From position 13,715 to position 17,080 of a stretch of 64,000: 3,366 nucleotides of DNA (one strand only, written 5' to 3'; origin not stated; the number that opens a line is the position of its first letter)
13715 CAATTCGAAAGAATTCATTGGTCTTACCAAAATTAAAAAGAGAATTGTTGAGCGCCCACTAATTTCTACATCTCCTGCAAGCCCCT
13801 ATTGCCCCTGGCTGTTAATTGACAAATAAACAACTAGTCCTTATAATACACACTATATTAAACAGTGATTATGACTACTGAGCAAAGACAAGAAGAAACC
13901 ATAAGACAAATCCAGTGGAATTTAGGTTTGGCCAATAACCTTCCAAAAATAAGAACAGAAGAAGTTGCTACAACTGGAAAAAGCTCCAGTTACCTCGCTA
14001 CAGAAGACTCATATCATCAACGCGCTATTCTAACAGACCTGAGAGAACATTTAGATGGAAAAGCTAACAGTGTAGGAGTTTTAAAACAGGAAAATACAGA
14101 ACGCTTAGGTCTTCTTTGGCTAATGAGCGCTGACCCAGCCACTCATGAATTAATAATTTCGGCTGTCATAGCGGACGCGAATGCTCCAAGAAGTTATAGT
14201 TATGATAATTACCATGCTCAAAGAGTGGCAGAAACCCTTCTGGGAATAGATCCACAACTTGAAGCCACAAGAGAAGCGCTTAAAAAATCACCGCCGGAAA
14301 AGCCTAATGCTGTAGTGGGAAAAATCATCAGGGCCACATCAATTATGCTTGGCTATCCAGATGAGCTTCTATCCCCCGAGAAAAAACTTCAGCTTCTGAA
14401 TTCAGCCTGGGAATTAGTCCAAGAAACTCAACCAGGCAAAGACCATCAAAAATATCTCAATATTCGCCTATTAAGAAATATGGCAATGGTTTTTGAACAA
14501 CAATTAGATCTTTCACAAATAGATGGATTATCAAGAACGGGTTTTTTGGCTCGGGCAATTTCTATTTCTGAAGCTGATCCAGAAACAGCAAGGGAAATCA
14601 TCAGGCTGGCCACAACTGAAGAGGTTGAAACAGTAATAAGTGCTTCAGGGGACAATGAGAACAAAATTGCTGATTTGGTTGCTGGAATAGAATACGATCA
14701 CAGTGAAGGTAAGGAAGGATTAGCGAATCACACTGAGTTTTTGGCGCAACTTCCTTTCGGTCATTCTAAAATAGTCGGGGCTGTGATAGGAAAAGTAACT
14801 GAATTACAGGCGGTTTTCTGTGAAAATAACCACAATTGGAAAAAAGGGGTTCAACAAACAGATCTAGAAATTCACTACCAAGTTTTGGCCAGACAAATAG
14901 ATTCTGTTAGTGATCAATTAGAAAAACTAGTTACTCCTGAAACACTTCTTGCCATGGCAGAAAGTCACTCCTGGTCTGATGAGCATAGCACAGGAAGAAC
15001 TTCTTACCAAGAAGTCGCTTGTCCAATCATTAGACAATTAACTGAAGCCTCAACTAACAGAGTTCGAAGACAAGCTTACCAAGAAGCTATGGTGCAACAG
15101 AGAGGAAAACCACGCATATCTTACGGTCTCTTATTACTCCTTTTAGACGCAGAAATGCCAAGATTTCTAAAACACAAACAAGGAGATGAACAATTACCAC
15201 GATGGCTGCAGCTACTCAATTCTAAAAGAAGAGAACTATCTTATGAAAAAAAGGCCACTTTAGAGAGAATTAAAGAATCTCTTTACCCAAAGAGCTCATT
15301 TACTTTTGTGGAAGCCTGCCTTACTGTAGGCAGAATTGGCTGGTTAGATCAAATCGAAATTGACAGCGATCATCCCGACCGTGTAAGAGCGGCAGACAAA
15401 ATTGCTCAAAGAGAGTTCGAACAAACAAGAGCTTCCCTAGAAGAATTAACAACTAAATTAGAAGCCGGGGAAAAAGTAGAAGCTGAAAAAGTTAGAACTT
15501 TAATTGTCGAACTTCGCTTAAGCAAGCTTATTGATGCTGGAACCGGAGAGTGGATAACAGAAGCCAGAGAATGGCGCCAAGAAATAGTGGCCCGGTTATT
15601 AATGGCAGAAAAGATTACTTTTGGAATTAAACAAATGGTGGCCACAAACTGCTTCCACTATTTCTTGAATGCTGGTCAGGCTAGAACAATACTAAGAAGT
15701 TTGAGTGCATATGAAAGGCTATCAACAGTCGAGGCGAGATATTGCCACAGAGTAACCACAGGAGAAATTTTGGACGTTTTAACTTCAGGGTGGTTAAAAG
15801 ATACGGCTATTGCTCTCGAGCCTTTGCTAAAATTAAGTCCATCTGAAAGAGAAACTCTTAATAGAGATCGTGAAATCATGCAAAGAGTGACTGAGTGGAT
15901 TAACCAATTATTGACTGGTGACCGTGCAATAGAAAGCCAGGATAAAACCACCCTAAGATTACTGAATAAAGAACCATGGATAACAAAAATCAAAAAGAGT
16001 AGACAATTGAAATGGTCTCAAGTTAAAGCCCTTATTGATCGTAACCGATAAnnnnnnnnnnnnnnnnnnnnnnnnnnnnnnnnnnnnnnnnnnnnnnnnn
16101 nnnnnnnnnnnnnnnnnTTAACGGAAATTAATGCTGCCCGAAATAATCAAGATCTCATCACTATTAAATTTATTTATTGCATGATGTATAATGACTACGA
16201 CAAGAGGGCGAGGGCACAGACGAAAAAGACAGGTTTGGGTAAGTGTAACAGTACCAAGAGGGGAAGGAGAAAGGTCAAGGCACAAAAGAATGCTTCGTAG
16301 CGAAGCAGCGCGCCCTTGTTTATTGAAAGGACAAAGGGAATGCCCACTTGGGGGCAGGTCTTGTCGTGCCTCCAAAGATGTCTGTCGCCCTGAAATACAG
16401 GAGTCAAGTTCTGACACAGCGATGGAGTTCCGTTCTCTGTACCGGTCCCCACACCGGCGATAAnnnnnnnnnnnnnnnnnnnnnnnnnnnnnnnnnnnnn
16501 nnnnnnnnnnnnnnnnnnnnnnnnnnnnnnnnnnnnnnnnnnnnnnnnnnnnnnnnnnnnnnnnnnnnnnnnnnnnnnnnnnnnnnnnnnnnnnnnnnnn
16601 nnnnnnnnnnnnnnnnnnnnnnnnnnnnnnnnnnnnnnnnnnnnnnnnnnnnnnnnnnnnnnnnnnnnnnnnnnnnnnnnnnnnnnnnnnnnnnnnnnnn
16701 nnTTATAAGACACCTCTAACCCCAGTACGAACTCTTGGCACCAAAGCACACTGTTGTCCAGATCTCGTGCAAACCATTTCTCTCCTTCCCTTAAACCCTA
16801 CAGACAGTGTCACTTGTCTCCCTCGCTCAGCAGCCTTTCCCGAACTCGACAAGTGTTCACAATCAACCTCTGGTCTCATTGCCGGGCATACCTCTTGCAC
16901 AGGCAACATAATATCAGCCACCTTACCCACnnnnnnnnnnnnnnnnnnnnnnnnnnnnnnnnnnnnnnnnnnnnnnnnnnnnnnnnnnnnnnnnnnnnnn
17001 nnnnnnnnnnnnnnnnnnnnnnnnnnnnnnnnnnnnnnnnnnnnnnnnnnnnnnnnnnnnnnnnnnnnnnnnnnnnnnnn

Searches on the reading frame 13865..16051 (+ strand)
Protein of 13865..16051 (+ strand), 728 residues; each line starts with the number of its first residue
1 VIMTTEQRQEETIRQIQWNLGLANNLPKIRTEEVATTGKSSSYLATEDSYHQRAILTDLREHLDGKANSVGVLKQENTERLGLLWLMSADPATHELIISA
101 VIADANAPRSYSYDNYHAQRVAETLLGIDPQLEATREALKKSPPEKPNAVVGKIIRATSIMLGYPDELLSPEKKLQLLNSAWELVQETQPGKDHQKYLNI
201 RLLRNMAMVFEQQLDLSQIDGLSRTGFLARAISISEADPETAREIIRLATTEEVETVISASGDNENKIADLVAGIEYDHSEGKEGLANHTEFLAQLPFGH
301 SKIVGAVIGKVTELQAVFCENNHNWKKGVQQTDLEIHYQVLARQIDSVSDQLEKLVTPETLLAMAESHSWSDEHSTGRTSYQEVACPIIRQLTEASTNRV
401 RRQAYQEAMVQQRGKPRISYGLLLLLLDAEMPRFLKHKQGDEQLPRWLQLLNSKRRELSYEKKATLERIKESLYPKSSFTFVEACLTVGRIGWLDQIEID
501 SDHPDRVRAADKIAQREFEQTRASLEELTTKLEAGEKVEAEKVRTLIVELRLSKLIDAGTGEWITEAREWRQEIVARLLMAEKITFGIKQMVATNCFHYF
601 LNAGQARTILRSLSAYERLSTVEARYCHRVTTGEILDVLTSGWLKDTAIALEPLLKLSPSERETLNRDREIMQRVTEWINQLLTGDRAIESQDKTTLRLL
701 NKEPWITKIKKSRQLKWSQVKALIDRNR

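Call 14: search_protein_families(library=pfam, proteins=[window:13865-16051:+], max_evalue=0.1)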
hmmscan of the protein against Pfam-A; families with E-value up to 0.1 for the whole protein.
window:13865-16051:+ (728 aa): 0 families

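Call 16: find_homologous_proteins(query=window:13865-16051:+)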
Query window:13865-16051:+ (728 aa): 1 proteins with E <= 0.001 among 8000 candidates.
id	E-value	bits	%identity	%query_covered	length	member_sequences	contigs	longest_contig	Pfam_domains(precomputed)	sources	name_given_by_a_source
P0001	0.0e+0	1599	100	100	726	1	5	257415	-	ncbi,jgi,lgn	-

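Call 50: search_protein_families(library=ncbifam, proteins=[window:13865-16051:+], max_evalue=0.01)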
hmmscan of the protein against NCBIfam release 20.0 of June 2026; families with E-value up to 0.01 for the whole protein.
window:13865-16051:+ (728 aa): 0 families

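Call 62: search_protein_families(library=phrogs, proteins=[window:13865-16051:+], max_evalue=0.01)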
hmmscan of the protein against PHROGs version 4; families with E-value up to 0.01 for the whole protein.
window:13865-16051:+ (728 aa): 0 families

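Call 63: search_protein_families(library=padloc, proteins=[window:13865-16051:+], max_evalue=0.01)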
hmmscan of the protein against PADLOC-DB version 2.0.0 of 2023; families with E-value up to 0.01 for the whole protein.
window:13865-16051:+ (728 aa): 0 families

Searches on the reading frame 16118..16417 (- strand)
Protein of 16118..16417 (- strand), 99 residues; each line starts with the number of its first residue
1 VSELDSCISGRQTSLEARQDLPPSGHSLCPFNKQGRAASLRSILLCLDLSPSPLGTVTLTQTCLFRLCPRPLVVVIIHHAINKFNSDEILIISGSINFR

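Call 14: search_protein_families(library=pfam, proteins=[window:16118-16417:-], max_evalue=0.1)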
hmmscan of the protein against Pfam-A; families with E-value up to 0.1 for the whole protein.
window:16118-16417:- (99 aa): 0 families

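Call 62: search_protein_families(library=phrogs, proteins=[window:16118-16417:-], max_evalue=0.01)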
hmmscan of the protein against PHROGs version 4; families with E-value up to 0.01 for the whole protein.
window:16118-16417:- (99 aa): 0 families

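Call 63: search_protein_families(library=padloc, proteins=[window:16118-16417:-], max_evalue=0.01)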
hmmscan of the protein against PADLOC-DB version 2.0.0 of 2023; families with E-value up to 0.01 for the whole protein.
window:16118-16417:- (99 aa): 0 families

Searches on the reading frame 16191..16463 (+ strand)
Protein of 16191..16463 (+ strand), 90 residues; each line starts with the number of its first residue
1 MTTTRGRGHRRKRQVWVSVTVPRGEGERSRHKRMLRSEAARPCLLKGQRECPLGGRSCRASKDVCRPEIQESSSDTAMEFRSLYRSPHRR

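Call 14: search_protein_families(library=pfam, proteins=[window:16191-16463:+], max_evalue=0.1)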
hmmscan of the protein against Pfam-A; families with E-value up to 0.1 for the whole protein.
window:16191-16463:+ (90 aa): 0 families

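Call 50: search_protein_families(library=ncbifam, proteins=[window:16191-16463:+], max_evalue=0.01)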
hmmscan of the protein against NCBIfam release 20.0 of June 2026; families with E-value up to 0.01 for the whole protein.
window:16191-16463:+ (90 aa): 0 families

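Call 62: search_protein_families(library=phrogs, proteins=[window:16191-16463:+], max_evalue=0.01)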
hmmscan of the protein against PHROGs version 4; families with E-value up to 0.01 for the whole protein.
window:16191-16463:+ (90 aa): 0 families

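Call 63: search_protein_families(library=padloc, proteins=[window:16191-16463:+], max_evalue=0.01)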
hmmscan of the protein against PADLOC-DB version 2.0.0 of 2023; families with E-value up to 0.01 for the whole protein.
window:16191-16463:+ (90 aa): 0 families

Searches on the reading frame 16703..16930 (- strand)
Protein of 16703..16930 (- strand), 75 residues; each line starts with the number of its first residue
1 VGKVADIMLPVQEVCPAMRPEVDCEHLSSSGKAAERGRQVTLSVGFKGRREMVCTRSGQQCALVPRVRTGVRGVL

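Call 14: search_protein_families(library=pfam, proteins=[window:16703-16930:-], max_evalue=0.1)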
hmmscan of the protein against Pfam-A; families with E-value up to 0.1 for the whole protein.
window:16703-16930:- (75 aa): 0 families

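Call 45: find_encoding_contigs(protein=P0273, flank=8000, max_places=6)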
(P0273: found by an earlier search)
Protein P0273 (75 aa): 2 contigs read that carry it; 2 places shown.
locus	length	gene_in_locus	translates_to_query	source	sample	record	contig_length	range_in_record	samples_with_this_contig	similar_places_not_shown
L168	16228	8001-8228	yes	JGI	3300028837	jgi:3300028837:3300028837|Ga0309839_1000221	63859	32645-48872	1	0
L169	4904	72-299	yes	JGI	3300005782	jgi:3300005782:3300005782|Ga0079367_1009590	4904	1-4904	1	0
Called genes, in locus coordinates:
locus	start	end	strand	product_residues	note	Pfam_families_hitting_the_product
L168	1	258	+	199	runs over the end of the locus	PF10531:SLBB, PF14520:HHH_5 (faint), PF00633:HHH (faint), PF12836:HHH_3, PF14716:HHH_8 (faint)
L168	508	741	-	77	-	-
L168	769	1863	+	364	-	PF03772:Competence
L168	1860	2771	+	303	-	PF00753:Lactamase_B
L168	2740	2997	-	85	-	-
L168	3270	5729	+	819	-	PF00133:tRNA-synt_1, PF09334:tRNA-synt_1g, PF13603:tRNA-synt_1_2, PF00133:tRNA-synt_1, PF08264:Anticodon_1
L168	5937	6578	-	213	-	-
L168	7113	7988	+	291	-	PF14257:DUF4349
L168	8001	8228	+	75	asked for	-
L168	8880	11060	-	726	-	-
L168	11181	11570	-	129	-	-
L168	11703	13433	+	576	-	PF09972:DUF2207, PF20990:DUF2207_C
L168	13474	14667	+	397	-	-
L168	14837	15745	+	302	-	PF02310:B12-binding, PF04055:Radical_SAM (faint)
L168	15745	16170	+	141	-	-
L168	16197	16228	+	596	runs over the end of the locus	PF03485:Arg_tRNA_synt_N, PF00750:tRNA-synt_1d, PF05746:DALR_1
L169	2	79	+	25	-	?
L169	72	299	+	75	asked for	-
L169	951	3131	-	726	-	-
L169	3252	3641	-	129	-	-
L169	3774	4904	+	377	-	?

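Call 50: search_protein_families(library=ncbifam, proteins=[window:16703-16930:-], max_evalue=0.01)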
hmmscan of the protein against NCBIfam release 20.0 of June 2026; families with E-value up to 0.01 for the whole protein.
window:16703-16930:- (75 aa): 0 families

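Call 56: predict_structure(protein=window:16706-16930:-)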
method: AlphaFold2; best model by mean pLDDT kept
length: 75 residues; sequences in the alignment: 1
mean_pLDDT: 53.2   pTM: 0.36
mean pLDDT of the five models: 53.2, 44.1, 41.0, 37.6, 34.2
residues with pLDDT >= 90: 0; 70-90: 0; 50-70: 58; < 50: 17
segments of 3 or more residues with pLDDT < 50: 1-4, 66-75
pLDDT, mean of each block of 10 residues (from residue 1): 48 57 57 59 60 55 47 34
secondary structure, 60 per line:
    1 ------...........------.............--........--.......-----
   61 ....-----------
elements in order: E7-10 H11-17 E27-36 E39-46 E49-55 E61-64

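Call 62: search_protein_families(library=phrogs, proteins=[window:16703-16930:-], max_evalue=0.01)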
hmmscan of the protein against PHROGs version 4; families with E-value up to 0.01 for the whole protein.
window:16703-16930:- (75 aa): 0 families

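Call 63: search_protein_families(library=padloc, proteins=[window:16703-16930:-], max_evalue=0.01)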
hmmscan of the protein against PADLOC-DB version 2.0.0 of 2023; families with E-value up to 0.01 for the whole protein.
window:16703-16930:- (75 aa): 0 families

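Call 64: search_solved_structures(query=window:16703-16930:-, max_evalue=1)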
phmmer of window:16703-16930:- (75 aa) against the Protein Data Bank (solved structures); distinct sequences matched with E-value up to 1: 0.

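Call 65: search_dna_similar(query=window:16706-16930:-, collection=phages, mode=protein, max_evalue=0.1)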
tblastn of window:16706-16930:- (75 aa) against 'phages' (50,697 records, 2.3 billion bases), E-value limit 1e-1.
No match.
